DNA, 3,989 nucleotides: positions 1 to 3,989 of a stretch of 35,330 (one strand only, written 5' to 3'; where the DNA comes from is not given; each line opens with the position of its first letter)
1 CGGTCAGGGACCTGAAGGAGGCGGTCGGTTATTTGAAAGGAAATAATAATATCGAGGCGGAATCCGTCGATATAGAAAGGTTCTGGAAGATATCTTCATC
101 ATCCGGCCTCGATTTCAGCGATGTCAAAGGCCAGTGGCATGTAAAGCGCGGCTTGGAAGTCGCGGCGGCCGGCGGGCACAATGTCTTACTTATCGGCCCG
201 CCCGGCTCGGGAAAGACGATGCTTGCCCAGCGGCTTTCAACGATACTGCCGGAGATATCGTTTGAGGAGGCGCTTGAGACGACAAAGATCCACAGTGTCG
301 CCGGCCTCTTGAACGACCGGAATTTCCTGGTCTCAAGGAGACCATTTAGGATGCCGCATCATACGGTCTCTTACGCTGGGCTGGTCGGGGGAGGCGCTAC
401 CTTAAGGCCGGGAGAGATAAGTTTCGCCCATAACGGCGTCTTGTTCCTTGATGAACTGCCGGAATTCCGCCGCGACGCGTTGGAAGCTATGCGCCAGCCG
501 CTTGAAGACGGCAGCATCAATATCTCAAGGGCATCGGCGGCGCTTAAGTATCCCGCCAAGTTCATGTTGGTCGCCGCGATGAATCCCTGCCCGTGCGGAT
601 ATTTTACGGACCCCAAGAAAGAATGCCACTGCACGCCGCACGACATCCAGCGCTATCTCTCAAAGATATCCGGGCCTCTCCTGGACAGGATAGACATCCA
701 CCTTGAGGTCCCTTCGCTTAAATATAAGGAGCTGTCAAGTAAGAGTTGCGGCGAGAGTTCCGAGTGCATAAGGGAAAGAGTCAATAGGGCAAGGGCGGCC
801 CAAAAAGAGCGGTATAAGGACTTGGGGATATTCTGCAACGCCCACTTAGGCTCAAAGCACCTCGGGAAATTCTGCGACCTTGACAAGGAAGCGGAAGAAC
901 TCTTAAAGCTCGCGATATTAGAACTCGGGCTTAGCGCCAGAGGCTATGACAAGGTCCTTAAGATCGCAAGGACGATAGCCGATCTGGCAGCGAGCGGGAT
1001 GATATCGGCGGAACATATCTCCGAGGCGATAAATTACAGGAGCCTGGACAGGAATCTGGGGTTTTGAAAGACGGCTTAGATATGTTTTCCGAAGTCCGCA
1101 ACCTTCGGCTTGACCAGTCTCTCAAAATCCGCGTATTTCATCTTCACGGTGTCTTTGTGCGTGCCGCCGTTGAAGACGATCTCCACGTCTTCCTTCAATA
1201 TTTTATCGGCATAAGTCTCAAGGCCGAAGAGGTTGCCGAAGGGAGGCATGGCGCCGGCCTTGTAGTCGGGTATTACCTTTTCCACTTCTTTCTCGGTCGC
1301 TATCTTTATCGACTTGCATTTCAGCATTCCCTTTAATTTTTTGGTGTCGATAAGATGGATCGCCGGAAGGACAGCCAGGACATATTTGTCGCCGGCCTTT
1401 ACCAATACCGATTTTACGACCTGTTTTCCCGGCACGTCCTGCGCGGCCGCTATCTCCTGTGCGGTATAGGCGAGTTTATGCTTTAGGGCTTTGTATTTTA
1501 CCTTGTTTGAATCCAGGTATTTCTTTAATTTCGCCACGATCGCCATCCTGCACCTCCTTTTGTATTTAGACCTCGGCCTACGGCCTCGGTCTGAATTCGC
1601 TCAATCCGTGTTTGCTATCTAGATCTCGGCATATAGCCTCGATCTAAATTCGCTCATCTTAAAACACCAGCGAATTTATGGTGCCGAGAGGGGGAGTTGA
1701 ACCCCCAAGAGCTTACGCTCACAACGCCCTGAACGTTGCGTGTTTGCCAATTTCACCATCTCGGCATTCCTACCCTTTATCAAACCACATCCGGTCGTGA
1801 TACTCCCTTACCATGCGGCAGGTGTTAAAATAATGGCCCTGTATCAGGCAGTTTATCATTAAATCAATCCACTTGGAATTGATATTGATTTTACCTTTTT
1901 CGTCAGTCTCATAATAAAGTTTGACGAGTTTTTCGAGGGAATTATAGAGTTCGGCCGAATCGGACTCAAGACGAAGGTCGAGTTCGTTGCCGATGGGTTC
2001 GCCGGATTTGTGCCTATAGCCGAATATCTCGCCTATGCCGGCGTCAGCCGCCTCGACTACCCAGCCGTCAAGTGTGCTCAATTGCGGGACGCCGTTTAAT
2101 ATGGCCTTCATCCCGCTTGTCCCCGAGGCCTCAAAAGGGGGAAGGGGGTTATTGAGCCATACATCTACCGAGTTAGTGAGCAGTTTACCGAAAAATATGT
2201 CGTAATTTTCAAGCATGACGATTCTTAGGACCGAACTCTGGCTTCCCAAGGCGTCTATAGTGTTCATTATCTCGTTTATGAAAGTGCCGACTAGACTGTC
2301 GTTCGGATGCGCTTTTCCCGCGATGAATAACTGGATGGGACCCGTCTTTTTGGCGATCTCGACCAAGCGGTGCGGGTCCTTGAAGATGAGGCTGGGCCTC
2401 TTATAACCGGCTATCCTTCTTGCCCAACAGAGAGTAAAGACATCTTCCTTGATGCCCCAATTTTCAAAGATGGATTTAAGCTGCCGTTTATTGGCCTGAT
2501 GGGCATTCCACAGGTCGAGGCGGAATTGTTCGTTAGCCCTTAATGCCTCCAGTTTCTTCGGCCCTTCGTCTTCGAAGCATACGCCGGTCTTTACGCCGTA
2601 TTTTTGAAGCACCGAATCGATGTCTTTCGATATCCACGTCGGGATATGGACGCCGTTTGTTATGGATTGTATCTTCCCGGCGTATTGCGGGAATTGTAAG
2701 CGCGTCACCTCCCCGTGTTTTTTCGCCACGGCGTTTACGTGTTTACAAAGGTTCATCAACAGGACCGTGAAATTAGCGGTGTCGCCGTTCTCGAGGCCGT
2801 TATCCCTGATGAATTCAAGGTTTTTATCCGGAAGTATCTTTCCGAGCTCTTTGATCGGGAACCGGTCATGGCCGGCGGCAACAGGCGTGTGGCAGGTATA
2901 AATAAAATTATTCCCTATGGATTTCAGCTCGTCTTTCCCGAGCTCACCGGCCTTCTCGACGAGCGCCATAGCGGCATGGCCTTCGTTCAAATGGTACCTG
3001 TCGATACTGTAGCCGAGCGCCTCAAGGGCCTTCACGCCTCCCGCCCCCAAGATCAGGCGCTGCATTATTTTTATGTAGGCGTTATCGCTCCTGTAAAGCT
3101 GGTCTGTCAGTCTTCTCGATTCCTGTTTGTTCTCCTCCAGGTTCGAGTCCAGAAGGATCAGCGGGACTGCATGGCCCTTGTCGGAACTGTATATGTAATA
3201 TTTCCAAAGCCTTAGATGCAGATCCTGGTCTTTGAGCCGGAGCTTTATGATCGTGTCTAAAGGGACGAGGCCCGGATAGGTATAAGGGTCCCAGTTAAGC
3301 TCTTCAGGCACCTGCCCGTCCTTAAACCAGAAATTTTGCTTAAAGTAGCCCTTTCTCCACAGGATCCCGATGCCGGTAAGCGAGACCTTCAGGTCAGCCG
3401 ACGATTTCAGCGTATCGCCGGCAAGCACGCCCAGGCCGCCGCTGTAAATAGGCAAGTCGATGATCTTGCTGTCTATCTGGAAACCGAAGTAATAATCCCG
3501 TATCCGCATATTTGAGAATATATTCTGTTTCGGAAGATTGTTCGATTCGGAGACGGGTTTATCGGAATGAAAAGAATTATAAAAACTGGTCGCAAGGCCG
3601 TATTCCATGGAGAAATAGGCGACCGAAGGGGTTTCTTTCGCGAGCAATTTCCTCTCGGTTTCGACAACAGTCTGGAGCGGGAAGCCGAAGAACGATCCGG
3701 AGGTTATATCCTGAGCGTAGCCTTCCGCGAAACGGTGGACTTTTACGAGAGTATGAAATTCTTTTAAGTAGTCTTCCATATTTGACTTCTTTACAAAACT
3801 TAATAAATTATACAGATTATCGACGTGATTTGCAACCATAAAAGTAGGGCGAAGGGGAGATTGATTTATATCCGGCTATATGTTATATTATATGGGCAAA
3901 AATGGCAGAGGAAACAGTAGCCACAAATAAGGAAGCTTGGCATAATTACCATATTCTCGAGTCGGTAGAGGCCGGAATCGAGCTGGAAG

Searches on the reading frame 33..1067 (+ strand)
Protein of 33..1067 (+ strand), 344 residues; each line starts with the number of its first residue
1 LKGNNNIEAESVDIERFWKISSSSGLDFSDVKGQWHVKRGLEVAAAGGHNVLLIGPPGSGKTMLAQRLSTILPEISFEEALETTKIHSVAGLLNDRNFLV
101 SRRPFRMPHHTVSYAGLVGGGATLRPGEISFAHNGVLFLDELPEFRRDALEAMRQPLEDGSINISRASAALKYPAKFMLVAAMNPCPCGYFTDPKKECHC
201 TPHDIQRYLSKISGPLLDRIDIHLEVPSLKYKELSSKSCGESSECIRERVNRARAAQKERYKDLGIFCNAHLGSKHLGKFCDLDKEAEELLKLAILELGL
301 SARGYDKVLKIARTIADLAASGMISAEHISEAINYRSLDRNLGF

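Call 24: search_protein_families(library=pfam, proteins=[window:33-1067:+])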
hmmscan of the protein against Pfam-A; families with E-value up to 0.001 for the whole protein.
window:33-1067:+ (344 aa): 10 families
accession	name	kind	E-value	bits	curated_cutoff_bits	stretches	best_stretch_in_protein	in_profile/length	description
PF01078.27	Mg_chelatase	-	2.6e-97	324.7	20.3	1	27-233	1-206/207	Magnesium chelatase, subunit ChlI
PF13335.12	Mg_chelatase_C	-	3.7e-32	111.2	26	1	240-336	1-94/94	Magnesium chelatase, subunit ChlI C-terminal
PF07728.20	AAA_5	-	1.1e-11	45.3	22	1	50-187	1-125/139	AAA domain (dynein-related subfamily)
PF00493.29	MCM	-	2.2e-10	40.5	23.3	1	121-192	109-179/224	MCM P-loop domain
PF00158.32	Sigma54_activat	-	8e-06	26.1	20.2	0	120-184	80-142/168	Sigma-54 interaction domain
PF00004.35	AAA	-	1.5e-05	25.9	21.2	0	51-77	1-26/131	ATPase family associated with various cellular activities (AAA)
PF14532.12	Sigma54_activ_2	-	0.00015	22.5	25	0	37-69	10-42/138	Sigma-54 interaction domain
PF05496.18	RuvB_N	-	0.00016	21.9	27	0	49-70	34-55/159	Holliday junction DNA helicase RuvB P-loop domain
PF13191.12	AAA_16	-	0.00018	22.4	32.6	1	42-73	17-49/167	AAA ATPase domain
PF13401.12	AAA_22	-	0.00059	20.6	27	0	50-74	7-31/130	AAA domain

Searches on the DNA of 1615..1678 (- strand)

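Call 62: build_rna_model(alignment_id=A1, structure=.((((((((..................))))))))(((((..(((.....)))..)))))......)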
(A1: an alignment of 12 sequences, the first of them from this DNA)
Model R1 built from alignment A1 (12 sequences, 66 columns); structure: as given.
model positions 65; base pairs 16; branch points 1; effective number of sequences 2.97; information 0.862 bits per position. Calibrated on 0.2 Mb of random sequence (short: E-values are rough).
structure used (alignment columns):
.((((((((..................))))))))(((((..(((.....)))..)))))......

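Call 63: search_with_rna_model(model_id=R1, sources=[window, L022, L028, L033, L038, L046, L053, L054, L055, L056, L057, L058, L059, L060, L061, L062, L063, L064, L065, L066, L067, L068, L069, L070, L071, L072, L073, L074, L004, L036], max_evalue=10)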
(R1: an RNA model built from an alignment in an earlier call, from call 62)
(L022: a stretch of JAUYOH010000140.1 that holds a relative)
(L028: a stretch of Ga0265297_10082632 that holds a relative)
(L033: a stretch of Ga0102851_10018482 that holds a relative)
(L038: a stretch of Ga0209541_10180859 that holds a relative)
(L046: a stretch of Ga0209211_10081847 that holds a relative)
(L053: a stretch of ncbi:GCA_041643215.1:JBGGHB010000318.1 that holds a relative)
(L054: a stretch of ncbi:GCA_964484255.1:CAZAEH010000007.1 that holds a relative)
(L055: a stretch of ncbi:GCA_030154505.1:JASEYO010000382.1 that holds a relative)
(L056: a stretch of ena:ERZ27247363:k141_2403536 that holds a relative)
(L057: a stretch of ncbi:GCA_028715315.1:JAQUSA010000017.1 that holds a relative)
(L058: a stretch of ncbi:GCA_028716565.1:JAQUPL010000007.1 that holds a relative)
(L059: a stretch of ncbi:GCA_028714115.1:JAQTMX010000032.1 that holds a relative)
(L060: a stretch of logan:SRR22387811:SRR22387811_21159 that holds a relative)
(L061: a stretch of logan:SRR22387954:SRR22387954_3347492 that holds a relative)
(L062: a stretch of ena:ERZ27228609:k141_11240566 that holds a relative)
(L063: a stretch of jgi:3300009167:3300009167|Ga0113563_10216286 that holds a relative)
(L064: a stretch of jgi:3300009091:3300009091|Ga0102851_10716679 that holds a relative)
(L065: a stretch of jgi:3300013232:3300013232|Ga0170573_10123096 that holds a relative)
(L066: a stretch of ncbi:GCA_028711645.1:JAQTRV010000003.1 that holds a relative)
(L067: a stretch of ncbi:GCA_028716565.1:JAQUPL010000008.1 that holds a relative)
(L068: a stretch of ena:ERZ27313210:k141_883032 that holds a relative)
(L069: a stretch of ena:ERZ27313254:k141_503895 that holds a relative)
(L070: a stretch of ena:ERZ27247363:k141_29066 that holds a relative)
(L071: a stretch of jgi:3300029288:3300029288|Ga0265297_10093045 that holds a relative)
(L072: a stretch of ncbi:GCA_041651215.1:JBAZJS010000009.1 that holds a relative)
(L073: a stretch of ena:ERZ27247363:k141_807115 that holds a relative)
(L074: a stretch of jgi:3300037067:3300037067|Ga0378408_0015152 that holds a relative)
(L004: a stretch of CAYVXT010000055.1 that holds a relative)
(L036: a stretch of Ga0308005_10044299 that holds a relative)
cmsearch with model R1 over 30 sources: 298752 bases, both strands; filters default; matches with E-value up to 10: 36.
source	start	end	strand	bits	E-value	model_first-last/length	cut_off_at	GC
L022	536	599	+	86.8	8.9e-16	1-65/65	no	0.39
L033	2466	2530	+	85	2.2e-15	1-65/65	no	0.32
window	1615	1678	-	84.1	3.4e-15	1-65/65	no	0.39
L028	2220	2284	-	82.6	7.2e-15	1-65/65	no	0.4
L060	7559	7622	-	82.5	7.7e-15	1-65/65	no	0.48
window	14179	14242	+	82.3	8.3e-15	1-65/65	no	0.38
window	13989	14053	+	82.2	8.8e-15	1-65/65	no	0.42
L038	567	631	-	81.7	1.1e-14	1-65/65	no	0.45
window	4704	4767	+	79.2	3.9e-14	1-65/65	no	0.44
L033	2662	2726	+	76.5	1.5e-13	1-65/65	no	0.4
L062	1569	1633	+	74.8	3.4e-13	1-65/65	no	0.32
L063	1353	1417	+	74.8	3.4e-13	1-65/65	no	0.32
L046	1937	1999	+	72.3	1.2e-12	1-65/65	no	0.43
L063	1418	1474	+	38.7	1.9e-05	1-65/65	no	0.39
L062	1634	1690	+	38.1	2.5e-05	1-65/65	no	0.39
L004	600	682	+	30.5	0.0011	1-65/65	no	0.37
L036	119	159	+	28.6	0.0027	1-65/65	no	0.54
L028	2250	2309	+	26.1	0.0094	1-65/65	no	0.53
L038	597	667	+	26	0.0097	1-65/65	no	0.54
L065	937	1006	+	24.5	0.02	1-65/65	no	0.43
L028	1163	1226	+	23.3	0.038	1-65/65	no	0.58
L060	7589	7653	+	22.5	0.055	1-65/65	no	0.43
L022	500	569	-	22.2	0.063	1-65/65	no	0.51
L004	646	702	-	21.5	0.09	1-65/65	no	0.35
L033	2427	2500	-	20.3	0.16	1-65/65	no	0.49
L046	1897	1969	-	15.1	2.1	1-65/65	no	0.55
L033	2657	2696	-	14.9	2.3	1-65/65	no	0.3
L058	16722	16766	-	13.7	4.3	1-65/65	no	0.47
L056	15736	15792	+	13.5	4.6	1-65/65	no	0.33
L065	906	972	-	13.2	5.4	1-65/65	no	0.46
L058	10530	10598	+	12.5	7.9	1-65/65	no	0.48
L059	914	982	+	12.5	7.9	1-65/65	no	0.48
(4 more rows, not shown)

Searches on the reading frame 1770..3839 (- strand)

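Call 24: search_protein_families(library=pfam, proteins=[window:1770-3839:-])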
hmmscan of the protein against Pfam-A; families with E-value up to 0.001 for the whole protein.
window:1770-3839:- (689 aa): 2 families
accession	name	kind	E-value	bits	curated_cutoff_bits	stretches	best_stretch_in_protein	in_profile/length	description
PF00343.26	Phosphorylase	-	1.1e-29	103.7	27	1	356-641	325-626/713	Carbohydrate phosphorylase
PF11897.13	DUF3417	-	0.00036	21.4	25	0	8-85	41-108/109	Protein of unknown function (DUF3417)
